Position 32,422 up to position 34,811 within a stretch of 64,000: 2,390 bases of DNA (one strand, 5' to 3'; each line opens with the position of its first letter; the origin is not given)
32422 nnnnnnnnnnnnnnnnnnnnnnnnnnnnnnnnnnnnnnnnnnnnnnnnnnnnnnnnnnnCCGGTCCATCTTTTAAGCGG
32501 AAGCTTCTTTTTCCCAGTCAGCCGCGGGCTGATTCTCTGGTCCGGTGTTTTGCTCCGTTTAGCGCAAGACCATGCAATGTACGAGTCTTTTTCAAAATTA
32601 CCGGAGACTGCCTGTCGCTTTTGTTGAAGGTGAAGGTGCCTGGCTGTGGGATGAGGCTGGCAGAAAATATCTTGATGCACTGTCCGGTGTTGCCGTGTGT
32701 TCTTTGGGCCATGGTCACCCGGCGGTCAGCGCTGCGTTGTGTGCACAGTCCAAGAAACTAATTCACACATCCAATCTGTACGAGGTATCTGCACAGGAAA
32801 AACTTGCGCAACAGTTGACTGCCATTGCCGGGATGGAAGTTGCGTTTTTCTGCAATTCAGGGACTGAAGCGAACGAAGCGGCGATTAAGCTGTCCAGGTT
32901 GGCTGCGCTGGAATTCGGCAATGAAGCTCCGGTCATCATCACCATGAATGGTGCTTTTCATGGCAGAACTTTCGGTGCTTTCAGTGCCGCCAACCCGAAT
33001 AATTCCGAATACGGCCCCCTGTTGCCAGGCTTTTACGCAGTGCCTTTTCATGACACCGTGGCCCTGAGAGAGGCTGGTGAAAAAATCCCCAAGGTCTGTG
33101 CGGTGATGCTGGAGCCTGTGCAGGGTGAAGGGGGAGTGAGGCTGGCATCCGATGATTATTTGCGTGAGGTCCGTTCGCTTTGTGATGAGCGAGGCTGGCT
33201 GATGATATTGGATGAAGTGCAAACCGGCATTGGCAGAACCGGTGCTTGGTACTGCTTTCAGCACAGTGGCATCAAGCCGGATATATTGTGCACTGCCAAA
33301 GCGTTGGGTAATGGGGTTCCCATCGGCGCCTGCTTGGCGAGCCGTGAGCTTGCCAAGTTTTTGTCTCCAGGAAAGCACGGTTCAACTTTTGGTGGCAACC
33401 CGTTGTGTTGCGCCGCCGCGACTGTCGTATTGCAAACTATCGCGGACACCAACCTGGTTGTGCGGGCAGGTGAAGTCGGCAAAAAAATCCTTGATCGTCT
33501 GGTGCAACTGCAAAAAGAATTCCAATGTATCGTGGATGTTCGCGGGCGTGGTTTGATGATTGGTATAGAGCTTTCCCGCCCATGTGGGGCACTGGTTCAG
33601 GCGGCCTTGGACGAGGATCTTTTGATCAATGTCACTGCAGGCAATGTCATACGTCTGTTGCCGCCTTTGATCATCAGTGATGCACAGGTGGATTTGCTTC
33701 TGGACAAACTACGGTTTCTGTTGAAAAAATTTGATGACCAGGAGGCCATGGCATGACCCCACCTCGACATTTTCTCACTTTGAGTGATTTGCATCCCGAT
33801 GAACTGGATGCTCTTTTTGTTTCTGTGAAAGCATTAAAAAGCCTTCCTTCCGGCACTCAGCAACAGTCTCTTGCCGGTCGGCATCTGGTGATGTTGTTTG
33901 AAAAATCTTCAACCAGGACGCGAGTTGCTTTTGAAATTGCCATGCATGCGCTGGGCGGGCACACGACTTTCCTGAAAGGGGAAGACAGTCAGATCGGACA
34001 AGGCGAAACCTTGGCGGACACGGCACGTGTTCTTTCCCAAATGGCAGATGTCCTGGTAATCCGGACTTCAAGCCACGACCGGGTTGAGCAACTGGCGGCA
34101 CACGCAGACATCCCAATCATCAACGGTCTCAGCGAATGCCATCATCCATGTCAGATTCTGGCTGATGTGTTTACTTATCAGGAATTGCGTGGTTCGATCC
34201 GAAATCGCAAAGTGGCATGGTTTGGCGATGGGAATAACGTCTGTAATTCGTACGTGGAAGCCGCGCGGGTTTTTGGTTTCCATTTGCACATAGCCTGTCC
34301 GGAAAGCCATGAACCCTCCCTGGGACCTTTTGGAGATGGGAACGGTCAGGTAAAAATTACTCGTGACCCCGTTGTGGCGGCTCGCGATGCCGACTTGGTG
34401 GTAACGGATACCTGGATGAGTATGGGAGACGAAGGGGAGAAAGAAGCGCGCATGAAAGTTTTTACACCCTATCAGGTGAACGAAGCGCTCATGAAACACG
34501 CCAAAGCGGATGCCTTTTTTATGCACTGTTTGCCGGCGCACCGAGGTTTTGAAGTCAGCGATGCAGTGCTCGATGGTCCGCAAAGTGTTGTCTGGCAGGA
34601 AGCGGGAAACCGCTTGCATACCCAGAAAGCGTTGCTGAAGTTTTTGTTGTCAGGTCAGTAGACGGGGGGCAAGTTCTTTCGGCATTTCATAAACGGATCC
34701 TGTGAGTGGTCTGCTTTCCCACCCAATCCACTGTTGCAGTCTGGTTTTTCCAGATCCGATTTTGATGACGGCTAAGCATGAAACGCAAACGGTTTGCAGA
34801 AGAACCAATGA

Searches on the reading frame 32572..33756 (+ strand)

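Call 27: search_protein_families(library=ncbifam, proteins=[window:32572-33756:+], max_evalue=0.00001)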
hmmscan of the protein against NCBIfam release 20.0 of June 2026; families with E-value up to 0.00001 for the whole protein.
window:32572-33756:+ (394 aa): 69 families (the best 25 are shown)
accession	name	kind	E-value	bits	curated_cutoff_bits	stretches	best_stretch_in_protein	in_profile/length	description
TIGR00707.1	argD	subfamily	9.4e-135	449.3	410.05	1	6-382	2-378/381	acetylornithine/succinylornithine family transaminase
NF002325.0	PRK01278.1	subfamily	4.9e-134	446.9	372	1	2-390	2-392/395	acetylornithine transaminase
NF002874.0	PRK03244.1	equivalog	1e-128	429.5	457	1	5-389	17-397/399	acetylornithine transaminase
NF002797.0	PRK02936.1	equivalog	3.5e-124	414.4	496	1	4-384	2-377/385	acetylornithine transaminase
NF003468.0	PRK05093.1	subfamily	1.2e-106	356.8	522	1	8-385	18-400/405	acetylornithine/succinyldiaminopimelate transaminase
TIGR03246.1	arg_catab_astC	subfamily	1.3e-106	356.9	609.95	1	9-381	13-390/397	acetylornithine/succinylornithine family transaminase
NF003273.0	PRK04260.1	equivalog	9.6e-105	350.2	616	1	4-374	2-365/376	acetylornithine transaminase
NF009047.0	PRK12381.1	subfamily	3e-100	335.9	630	1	14-389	22-402/406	bifunctional succinylornithine transaminase/acetylornithine transaminase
NF005993.0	PRK08117.1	subfamily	5.9e-99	331.6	574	2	174-386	207-429/433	aspartate aminotransferase family protein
NF004426.0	PRK05769.1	equivalog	6.2e-96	321.9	552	2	174-385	221-438/441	acetyl ornithine aminotransferase family protein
TIGR01885.1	Orn_aminotrans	equivalog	1.3e-95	320.5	378.4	1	8-377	14-394/402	ornithine--oxo-acid transaminase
NF003397.0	PRK04612.1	equivalog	1.8e-94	316.9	735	1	10-387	19-404/408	acetylornithine transaminase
NF002985.0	PRK03715.1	equivalog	2.5e-90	303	568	1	4-386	9-393/395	acetylornithine transaminase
NF003145.0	PRK04073.1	equivalog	5.9e-89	298.4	656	1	8-384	17-395/396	ornithine--oxo-acid transaminase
NF053554.1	prodigi_MAP_PigE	equivalog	2.4e-84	284.2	850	1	9-348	396-741/837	prodigiosin MAP biosynthesis aminotransferase PigE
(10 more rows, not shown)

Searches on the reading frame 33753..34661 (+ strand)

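Call 27: search_protein_families(library=ncbifam, proteins=[window:33753-34661:+], max_evalue=0.00001)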
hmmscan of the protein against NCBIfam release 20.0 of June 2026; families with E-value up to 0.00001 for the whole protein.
window:33753-34661:+ (302 aa): 16 families
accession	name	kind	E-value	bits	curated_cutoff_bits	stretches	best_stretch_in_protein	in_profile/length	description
NF001986.0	PRK00779.1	subfamily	2.9e-124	414.2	306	1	4-300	5-305/307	ornithine carbamoyltransferase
TIGR00658.1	orni_carb_tr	equivalog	9.9e-108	359.9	280.85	1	5-299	1-303/304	ornithine carbamoyltransferase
NF011380.0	PRK14805.1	equivalog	3.7e-84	282.4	421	1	5-300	2-301/302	ornithine carbamoyltransferase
TIGR04384.1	putr_carbamoyl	exception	2.7e-83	279.8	500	1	6-299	1-307/330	putrescine carbamoyltransferase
NF003286.0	PRK04284.1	subfamily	3.6e-70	236.7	515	1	5-295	7-326/332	ornithine carbamoyltransferase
NF009213.0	PRK12562.1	subfamily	1.1e-53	182.7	559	1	5-295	7-328/334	ornithine carbamoyltransferase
NF002470.0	PRK01713.1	equivalog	3.4e-51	174.7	545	1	5-263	8-278/334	ornithine carbamoyltransferase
NF011379.0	PRK14804.1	equivalog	1.7e-49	168.7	373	1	39-299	40-309/311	ornithine carbamoyltransferase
NF002032.1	PRK00856.1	equivalog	2.6e-46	158.2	263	1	5-298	1-296/297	aspartate carbamoyltransferase catalytic subunit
TIGR00670.1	asp_carb_tr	equivalog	8.4e-45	153.2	236.95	1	5-299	1-303/304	aspartate carbamoyltransferase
NF003384.0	PRK04523.1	equivalog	1.8e-42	145.6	288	1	4-300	3-334/336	N-acetylornithine carbamoyltransferase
NF006046.0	PRK08192.1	equivalog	2.6e-23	82.8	512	1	6-160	8-169/339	aspartate carbamoyltransferase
NF008853.0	PRK11891.1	equivalog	1.7e-21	76.4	560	1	6-144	90-231/430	aspartate carbamoyltransferase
NF010387.0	PRK13814.1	equivalog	5.5e-19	68.2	660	1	36-299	39-303/310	aspartate carbamoyltransferase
TIGR03316.1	ygeW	equivalog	7.5e-16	58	500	1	7-105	21-120/391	knotted carbamoyltransferase YgeW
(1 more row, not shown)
